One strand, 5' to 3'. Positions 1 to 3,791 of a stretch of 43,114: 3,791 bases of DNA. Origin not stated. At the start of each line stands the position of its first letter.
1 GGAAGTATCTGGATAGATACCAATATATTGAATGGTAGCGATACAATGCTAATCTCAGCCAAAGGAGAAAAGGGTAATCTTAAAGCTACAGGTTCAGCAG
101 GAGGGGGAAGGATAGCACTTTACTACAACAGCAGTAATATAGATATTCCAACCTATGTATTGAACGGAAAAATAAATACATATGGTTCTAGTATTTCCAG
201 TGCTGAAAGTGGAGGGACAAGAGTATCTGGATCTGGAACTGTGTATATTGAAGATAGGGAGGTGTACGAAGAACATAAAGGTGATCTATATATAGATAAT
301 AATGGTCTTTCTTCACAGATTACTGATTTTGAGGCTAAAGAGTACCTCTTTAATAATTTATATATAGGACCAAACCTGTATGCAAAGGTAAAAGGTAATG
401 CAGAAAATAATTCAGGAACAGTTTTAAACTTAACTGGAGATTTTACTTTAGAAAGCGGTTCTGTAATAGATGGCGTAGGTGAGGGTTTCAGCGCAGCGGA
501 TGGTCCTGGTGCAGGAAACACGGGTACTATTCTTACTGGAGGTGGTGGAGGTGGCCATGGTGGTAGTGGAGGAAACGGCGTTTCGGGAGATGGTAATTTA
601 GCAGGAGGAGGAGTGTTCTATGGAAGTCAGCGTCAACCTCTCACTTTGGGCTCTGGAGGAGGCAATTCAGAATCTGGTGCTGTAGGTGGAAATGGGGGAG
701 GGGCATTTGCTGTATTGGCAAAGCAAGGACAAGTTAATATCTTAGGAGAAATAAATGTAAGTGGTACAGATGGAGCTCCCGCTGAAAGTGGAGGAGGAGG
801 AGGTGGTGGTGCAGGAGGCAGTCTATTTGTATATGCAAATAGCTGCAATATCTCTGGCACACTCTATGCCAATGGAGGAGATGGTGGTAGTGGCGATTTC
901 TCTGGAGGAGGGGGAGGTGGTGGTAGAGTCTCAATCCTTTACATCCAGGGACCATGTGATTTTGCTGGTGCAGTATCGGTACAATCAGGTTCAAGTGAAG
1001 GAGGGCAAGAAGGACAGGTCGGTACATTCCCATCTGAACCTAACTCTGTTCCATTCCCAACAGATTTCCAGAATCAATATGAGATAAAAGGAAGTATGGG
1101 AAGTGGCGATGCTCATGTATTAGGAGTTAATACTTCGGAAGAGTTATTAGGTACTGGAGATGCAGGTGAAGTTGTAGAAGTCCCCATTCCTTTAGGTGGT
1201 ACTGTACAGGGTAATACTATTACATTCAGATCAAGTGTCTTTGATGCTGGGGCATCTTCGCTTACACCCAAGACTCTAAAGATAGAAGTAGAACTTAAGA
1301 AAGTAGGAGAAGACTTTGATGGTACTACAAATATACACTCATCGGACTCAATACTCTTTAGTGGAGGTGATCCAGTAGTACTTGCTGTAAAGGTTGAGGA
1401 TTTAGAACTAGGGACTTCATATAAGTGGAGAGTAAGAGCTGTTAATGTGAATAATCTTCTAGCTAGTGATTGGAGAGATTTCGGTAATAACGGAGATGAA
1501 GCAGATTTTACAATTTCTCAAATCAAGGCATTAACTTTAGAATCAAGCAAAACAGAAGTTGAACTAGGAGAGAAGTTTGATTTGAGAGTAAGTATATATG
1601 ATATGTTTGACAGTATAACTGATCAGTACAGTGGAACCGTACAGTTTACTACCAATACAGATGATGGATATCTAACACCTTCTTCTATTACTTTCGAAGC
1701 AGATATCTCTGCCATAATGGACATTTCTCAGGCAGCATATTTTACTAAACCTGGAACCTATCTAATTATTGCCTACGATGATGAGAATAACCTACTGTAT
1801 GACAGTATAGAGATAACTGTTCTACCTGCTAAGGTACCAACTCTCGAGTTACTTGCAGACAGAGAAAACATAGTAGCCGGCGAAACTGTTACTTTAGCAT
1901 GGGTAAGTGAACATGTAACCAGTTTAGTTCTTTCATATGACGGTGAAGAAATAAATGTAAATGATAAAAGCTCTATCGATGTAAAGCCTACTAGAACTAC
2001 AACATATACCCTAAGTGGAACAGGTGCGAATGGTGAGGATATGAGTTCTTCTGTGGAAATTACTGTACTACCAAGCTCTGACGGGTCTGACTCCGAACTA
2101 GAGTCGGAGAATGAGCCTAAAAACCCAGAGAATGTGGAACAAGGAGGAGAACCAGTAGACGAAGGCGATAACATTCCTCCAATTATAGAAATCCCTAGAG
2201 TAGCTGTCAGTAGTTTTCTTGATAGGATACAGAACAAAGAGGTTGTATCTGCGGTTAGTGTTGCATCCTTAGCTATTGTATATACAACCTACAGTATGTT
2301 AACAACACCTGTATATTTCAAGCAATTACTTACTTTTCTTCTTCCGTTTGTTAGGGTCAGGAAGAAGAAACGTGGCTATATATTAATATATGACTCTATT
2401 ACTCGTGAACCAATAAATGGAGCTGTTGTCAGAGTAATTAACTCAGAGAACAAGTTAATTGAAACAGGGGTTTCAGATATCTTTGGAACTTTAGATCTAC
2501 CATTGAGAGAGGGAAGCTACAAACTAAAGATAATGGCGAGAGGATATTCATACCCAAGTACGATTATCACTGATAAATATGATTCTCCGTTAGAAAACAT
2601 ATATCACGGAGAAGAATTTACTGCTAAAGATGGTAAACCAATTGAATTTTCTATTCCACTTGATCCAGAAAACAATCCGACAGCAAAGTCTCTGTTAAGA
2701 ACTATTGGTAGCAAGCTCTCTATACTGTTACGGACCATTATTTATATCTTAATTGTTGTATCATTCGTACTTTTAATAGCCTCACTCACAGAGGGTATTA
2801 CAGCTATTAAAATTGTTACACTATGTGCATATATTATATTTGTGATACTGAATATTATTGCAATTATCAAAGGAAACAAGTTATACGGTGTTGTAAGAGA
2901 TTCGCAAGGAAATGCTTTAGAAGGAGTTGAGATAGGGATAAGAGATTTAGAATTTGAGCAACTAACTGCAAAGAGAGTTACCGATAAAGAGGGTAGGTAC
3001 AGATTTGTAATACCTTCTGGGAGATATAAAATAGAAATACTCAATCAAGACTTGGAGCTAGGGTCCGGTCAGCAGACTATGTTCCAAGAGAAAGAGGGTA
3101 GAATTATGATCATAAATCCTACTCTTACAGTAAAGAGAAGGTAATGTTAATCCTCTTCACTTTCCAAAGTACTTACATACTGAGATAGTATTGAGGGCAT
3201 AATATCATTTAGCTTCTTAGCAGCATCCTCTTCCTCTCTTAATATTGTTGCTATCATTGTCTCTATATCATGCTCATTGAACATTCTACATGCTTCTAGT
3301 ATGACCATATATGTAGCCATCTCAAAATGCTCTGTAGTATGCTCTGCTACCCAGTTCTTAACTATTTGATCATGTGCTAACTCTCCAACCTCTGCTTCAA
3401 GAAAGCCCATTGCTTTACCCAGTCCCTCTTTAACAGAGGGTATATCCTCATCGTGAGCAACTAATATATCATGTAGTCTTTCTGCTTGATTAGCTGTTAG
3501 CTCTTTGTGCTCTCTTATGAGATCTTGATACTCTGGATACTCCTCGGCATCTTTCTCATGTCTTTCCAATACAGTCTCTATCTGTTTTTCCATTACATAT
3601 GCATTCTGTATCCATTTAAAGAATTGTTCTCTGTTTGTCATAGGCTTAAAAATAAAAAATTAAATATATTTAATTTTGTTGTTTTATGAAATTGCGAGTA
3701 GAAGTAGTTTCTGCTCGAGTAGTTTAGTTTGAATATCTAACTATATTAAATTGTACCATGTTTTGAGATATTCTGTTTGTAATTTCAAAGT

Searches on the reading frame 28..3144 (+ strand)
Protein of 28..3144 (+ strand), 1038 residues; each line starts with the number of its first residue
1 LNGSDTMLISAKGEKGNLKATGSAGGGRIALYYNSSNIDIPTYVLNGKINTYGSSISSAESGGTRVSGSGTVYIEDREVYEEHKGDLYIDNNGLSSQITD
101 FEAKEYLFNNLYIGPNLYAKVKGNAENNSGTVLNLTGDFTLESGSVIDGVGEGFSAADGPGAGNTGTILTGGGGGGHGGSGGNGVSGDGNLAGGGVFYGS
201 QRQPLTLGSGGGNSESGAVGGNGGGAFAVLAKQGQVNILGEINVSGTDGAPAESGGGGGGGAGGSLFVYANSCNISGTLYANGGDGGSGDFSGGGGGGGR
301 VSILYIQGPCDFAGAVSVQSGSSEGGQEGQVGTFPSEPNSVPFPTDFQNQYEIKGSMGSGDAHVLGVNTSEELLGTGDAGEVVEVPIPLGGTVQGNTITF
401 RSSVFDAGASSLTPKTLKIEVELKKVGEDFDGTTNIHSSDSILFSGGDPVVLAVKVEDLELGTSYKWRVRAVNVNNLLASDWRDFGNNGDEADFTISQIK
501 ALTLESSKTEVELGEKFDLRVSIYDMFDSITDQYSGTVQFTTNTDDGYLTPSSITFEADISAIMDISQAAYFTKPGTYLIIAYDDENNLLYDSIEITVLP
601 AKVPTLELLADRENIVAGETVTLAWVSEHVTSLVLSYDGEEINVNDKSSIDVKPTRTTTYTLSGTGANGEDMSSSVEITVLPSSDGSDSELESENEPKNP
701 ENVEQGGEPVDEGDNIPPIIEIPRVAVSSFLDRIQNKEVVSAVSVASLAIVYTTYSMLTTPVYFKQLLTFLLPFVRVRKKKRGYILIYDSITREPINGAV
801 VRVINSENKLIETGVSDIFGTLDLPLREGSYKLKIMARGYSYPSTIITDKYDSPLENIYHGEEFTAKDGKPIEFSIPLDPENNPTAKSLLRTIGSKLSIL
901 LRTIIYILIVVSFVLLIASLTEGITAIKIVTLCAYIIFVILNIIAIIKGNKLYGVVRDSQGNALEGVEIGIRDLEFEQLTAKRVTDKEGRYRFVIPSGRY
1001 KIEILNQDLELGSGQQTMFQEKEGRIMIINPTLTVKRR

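Call 92: search_protein_families(library=pfam, proteins=[window:28-3144:+], max_evalue=0.001)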
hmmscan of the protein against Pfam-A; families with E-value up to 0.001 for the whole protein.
window:28-3144:+ (1038 aa): 4 families
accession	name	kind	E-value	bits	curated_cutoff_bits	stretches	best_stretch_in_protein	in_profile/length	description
PF13620.12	CarboxypepD_reg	-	9.9e-14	51.9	32.3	1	952-1004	2-54/82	Carboxypeptidase regulatory-like domain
PF13715.12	CarbopepD_reg_2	-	7e-07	29.6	32.2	0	953-1004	2-50/88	CarboxypepD_reg-like domain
PF17802.7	SpaA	-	5.8e-05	23.6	23.1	0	958-1002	9-56/91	Prealbumin-like fold domain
PF11974.14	bMG3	-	0.0007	20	34.9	0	793-825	25-57/103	Bacterial alpha-2-macroglobulin MG3 domain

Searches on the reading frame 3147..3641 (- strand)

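Call 92: search_protein_families(library=pfam, proteins=[window:3147-3641:-], max_evalue=0.001)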
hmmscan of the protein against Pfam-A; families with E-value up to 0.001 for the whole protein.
window:3147-3641:- (164 aa): 1 family
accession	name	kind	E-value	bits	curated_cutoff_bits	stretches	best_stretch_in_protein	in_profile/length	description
PF05974.18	DUF892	-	1.7e-28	100.1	23.7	1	3-156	2-158/159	Domain of unknown function (DUF892)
